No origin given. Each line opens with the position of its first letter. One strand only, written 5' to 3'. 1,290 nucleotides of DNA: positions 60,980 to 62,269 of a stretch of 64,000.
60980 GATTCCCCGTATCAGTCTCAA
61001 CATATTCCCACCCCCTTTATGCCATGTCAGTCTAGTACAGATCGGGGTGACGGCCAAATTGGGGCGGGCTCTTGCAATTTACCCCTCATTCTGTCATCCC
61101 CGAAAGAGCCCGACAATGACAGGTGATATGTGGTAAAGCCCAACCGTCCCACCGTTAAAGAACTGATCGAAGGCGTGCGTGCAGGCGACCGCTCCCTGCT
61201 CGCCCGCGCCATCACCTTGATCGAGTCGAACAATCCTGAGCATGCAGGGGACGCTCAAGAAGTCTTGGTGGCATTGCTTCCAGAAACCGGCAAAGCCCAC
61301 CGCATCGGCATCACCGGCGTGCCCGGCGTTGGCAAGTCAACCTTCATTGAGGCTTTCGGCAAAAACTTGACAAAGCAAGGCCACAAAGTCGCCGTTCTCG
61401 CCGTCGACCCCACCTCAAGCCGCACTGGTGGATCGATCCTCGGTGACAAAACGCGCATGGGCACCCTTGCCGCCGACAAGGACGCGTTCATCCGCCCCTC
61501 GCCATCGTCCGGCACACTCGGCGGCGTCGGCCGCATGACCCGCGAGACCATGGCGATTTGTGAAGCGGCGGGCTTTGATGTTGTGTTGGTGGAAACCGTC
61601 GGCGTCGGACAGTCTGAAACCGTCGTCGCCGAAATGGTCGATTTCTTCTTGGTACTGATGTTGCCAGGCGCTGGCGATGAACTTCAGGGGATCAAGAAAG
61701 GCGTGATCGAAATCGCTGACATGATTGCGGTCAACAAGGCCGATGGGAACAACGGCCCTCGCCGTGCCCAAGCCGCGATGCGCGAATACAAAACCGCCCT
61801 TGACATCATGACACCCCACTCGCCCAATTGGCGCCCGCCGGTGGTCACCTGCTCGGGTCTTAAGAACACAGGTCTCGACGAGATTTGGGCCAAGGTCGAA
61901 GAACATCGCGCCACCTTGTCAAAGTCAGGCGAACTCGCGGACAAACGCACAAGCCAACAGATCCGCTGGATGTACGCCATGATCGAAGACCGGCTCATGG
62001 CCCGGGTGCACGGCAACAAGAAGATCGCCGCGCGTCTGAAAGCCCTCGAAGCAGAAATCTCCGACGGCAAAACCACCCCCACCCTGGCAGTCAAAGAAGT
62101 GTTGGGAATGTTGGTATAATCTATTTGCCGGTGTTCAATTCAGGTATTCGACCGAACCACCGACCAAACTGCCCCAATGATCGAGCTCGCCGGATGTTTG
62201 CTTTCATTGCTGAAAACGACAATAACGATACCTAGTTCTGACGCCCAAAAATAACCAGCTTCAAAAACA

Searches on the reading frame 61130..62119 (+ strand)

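Call 63: search_protein_families(library=pfam, max_evalue=0.00001, proteins=[window:61130-62119:+])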
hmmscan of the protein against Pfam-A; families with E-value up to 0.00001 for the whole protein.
window:61130-62119:+ (329 aa): 2 families
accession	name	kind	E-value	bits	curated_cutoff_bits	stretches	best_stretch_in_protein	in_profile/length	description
PF03308.22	MeaB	-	5.2e-117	390.1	23.1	1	24-297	1-272/273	Methylmalonyl Co-A mutase-associated GTPase MeaB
PF02492.25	cobW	-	5.6e-06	26.5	20.7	0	59-217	3-165/180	CobW/HypB/UreG, nucleotide-binding domain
